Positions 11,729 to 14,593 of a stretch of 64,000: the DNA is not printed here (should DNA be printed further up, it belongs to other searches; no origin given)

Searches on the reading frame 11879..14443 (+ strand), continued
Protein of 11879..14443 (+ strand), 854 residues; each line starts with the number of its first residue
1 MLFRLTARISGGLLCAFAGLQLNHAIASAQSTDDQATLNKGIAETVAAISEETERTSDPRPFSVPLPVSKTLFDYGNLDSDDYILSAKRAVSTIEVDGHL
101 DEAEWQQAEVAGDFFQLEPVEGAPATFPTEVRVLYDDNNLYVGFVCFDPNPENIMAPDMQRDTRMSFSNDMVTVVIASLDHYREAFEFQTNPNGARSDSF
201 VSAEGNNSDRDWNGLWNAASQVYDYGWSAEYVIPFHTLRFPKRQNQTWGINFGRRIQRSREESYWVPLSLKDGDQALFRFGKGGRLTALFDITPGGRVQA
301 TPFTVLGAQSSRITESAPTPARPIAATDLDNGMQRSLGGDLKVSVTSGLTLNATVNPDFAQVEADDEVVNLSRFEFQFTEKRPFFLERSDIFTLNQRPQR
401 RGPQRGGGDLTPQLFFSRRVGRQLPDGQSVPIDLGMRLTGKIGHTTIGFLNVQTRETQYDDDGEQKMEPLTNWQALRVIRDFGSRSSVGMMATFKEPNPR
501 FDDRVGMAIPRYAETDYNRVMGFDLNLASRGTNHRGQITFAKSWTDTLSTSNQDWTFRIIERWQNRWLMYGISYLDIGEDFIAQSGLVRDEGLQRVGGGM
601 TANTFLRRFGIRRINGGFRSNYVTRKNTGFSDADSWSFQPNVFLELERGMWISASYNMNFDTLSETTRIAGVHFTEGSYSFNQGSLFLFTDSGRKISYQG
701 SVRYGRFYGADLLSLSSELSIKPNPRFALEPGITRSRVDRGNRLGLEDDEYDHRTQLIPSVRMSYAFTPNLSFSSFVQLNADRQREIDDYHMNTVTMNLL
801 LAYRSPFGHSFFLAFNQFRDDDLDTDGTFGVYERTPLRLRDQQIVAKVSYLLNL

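Call 59: find_encoding_contigs(protein=P0126, flank=1500, max_places=6)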
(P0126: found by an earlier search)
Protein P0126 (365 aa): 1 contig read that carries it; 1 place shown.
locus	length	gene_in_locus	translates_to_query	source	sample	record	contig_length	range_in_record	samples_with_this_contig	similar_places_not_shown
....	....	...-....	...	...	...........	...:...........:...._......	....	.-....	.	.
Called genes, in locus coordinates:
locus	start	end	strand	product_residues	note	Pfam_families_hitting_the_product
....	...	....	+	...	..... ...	-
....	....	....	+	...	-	?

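Call 66: search_protein_families(library=pfam, proteins=[L005:2756-3694:+], max_evalue=0.01)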
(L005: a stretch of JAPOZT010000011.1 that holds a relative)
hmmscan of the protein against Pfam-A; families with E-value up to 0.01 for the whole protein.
L005:2756-3694:+ (312 aa): 1 family
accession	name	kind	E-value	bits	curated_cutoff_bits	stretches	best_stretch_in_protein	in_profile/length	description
PF01497.23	Peripla_BP_2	-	4.1e-25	89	27.5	1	9-269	1-232/235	Periplasmic binding protein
